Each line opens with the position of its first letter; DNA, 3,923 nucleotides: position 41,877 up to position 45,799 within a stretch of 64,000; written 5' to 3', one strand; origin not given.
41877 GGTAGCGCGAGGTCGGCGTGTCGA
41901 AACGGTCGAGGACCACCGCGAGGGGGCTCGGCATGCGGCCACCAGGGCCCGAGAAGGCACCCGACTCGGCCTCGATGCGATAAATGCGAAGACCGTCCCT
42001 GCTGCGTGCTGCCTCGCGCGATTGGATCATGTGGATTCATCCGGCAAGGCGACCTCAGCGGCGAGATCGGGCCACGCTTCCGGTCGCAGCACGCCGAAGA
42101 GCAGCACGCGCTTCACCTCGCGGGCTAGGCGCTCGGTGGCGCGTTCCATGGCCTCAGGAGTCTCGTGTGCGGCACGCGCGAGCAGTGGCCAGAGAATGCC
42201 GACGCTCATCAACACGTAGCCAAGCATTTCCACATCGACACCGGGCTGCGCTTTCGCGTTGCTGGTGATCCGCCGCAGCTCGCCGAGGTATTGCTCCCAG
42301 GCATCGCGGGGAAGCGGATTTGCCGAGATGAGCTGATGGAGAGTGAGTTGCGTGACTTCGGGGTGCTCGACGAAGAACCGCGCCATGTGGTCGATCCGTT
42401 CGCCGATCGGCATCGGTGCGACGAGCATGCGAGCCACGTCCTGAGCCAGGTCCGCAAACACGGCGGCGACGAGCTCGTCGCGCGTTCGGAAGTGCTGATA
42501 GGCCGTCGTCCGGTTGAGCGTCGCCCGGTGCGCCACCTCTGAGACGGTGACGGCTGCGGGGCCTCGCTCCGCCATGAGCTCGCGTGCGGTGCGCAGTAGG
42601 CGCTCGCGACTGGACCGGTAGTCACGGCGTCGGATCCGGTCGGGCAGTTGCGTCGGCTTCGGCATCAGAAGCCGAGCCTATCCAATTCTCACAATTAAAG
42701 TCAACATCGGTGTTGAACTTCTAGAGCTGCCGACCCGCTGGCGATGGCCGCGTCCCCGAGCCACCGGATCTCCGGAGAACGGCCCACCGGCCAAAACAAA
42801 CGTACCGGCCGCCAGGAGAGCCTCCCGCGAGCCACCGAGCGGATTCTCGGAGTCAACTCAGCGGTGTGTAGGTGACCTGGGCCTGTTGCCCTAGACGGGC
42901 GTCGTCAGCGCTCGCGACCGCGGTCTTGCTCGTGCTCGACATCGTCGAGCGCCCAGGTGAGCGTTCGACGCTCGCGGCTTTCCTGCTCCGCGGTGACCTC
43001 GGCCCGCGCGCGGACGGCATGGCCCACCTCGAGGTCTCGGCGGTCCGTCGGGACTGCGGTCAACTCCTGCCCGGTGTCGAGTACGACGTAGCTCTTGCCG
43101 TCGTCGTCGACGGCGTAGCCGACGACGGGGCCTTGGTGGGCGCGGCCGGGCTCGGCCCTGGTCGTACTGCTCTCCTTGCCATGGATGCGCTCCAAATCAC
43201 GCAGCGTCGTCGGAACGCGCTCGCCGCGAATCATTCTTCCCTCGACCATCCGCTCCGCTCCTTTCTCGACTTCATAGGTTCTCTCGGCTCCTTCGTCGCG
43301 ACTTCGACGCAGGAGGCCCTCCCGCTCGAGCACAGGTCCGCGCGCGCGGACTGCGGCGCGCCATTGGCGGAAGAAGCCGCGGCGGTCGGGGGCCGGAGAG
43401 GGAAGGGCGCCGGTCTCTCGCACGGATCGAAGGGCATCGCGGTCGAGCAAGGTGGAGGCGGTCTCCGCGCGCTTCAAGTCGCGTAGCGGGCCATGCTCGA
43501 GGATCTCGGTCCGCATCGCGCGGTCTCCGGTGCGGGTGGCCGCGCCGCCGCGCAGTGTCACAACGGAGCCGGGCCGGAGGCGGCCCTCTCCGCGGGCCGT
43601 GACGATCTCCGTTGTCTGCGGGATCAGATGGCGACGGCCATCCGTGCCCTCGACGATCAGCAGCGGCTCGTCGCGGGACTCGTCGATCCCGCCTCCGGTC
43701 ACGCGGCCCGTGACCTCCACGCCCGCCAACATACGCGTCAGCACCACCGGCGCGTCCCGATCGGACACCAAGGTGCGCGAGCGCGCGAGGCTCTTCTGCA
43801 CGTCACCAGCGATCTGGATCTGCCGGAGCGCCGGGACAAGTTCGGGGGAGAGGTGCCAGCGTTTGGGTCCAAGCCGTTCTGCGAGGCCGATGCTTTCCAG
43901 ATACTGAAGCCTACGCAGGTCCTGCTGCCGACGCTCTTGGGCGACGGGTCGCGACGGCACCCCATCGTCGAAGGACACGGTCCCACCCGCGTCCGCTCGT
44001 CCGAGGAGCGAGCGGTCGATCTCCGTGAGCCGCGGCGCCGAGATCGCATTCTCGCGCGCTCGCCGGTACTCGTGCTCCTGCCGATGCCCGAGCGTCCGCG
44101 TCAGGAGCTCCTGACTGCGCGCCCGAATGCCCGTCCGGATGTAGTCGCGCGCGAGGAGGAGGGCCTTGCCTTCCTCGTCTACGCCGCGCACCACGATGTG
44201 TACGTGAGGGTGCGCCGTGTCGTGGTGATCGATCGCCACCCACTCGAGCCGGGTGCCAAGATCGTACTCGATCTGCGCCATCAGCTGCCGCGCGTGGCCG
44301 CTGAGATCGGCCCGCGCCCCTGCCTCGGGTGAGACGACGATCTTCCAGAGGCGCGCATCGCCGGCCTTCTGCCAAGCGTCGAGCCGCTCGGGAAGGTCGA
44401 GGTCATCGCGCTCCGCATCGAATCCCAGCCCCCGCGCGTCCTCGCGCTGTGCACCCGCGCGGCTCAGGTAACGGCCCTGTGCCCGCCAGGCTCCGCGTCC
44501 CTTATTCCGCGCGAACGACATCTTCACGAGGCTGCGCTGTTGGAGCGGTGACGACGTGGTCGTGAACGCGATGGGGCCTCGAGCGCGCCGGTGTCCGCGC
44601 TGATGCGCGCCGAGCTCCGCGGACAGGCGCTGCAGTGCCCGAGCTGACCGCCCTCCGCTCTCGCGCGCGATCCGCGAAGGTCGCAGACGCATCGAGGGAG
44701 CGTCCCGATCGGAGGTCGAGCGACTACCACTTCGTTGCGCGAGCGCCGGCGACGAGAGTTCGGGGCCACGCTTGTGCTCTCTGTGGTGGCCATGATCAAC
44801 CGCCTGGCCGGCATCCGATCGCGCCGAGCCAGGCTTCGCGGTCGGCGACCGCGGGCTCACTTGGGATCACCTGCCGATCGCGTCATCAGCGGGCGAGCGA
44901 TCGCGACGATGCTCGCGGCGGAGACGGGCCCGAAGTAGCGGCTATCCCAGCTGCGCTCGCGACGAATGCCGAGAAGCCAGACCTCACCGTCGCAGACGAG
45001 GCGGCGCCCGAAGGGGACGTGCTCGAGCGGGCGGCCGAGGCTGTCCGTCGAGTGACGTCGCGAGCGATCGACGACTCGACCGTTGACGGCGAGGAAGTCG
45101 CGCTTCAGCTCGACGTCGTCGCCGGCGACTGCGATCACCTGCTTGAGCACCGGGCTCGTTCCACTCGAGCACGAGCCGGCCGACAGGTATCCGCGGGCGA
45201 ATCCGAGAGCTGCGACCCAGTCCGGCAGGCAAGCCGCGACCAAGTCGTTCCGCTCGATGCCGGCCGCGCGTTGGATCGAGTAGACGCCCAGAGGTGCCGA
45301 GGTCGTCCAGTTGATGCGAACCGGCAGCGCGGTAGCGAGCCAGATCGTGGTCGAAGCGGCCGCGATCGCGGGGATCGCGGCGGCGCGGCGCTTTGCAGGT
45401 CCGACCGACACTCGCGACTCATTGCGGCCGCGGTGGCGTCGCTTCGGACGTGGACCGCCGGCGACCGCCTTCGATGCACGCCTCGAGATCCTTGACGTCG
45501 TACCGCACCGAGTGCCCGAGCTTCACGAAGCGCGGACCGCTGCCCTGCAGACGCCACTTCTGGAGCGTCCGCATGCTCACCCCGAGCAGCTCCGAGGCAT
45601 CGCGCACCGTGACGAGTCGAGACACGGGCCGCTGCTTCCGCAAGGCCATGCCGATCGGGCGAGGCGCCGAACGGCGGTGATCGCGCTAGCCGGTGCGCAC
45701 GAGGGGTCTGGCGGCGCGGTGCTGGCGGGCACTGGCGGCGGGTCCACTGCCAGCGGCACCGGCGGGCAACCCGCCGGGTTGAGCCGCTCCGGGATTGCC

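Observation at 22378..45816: ~23.4-kb degenerate ICE/IME: recombinase and DNA-processing genes retained, mating-pore genes gone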

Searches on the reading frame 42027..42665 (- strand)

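Call 7: search_protein_families(library=pfam, proteins=[window:42027-42665:-], max_evalue=0.01)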
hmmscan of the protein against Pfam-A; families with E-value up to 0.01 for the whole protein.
window:42027-42665:- (212 aa): 2 families
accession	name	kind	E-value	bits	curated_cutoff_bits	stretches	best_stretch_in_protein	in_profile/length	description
PF00440.29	TetR_N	-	3.6e-13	49.5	24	1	23-69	1-47/47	Bacterial regulatory proteins, tetR family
PF22086.1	DUF6940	-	0.0068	17.1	27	1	40-115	52-128/168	Family of unknown function (DUF6940)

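Call 8: search_protein_families(library=ncbifam, proteins=[window:42027-42665:-], max_evalue=0.01)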
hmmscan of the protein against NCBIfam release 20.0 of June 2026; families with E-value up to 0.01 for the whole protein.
window:42027-42665:- (212 aa): 17 families
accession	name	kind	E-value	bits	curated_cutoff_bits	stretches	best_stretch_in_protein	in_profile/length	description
NF041196.1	ScbR_bind_reg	equivalog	7.4e-07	29.5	150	1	19-81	7-69/191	ScbR family autoregulator-binding transcription factor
NF053731.1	TransRegFasRMycb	equivalog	9.6e-07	28.8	330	1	17-77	10-70/199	HTH-type transcriptional activator FasR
NF050111.1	TransRegSACE7040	equivalog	1.4e-06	28.3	250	1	19-78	2-61/186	SACE_7040 family transcriptional regulator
NF051852.1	efflux_TF_MtrR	exception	2.1e-06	27.7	280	1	18-82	10-74/205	multidrug efflux system transcriptional repressor MtrR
NF007430.0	PRK09975.1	equivalog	3.5e-05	23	274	1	14-72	7-65/220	acrEF/envCD operon transcriptional regulator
NF000040.3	Tn10_TetC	equivalog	4e-05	23.9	425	1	14-71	9-66/197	tetracyline resistance-associated transcriptional repressor TetC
NF058643.1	TranRegCurRPseudo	equivalog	4.9e-05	23.1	300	1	14-73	3-62/193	TetR family transcriptional repressor CurR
TIGR03384.1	betaine_BetI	equivalog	6.2e-05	22.8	201.3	1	20-83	10-73/189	choline-binding transcriptional repressor BetI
NF007949.0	PRK10668.1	equivalog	0.00012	21.7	271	1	14-72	7-65/216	multidrug efflux transporter transcriptional repressor AcrR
TIGR03968.1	mycofact_TetR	equivalog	0.00015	21.4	224.9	1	15-79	6-70/190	mycofactocin system transcriptional regulator MftR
NF011572.0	PRK14996.1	equivalog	0.00029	20.8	144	1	19-80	9-70/192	TetR family transcriptional regulator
NF008402.0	PRK11202.1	equivalog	0.0003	20.5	151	1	12-66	5-60/211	HTH-type transcriptional repressor FabR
NF010319.1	PRK13756.1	equivalog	0.00063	19.7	265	1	19-73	3-57/199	tetracycline resistance transcriptional repressor TetR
TIGR02366.1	DHAK_reg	equivalog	0.00083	19.4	129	1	28-99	13-84/176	dihydroxyacetone kinase transcriptional activator DhaS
NF001978.0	PRK00767.1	equivalog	0.0012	18.7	118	1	20-81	11-72/197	transcriptional regulator BetI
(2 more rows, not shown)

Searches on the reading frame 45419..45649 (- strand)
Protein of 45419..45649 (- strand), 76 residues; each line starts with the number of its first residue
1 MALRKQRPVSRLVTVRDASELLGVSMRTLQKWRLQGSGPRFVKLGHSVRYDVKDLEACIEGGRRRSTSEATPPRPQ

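Call 7: search_protein_families(library=pfam, proteins=[window:45419-45649:-], max_evalue=0.01)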
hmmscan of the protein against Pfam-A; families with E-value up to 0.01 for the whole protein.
window:45419-45649:- (76 aa): 4 families
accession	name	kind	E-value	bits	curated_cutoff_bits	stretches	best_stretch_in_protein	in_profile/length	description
PF12728.13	HTH_17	-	3.8e-10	40.3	27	1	12-62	1-50/51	Helix-turn-helix domain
PF13384.12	HTH_23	-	0.00068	19.8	24.6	1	13-33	18-38/50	Homeodomain-like domain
PF13551.12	HTH_29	-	0.0039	17.7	28.1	0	13-33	12-33/64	Winged helix-turn helix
PF00376.29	MerR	-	0.0071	16.6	28.2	1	14-36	1-23/38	MerR family regulatory protein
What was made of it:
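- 45419..45649 (-): HTH_17 / excisionase-family protein in the rdfS position upstream of traF-rlxS. Candidate recombination directionality factor. HTH_17 at 3.8e-10 (call 7).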

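Call 8: search_protein_families(library=ncbifam, proteins=[window:45419-45649:-], max_evalue=0.01)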
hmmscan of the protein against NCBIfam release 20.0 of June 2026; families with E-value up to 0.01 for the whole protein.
window:45419-45649:- (76 aa): 1 family
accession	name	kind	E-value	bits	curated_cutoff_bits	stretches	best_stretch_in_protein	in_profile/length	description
TIGR01764.1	excise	domain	0.00068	19.9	28.8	1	14-57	3-45/49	excisionase family DNA-binding protein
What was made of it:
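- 45419..45649 (-): TIGR01764 excisionase domain at 6.8e-4, which is below its cut-off (call 8).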
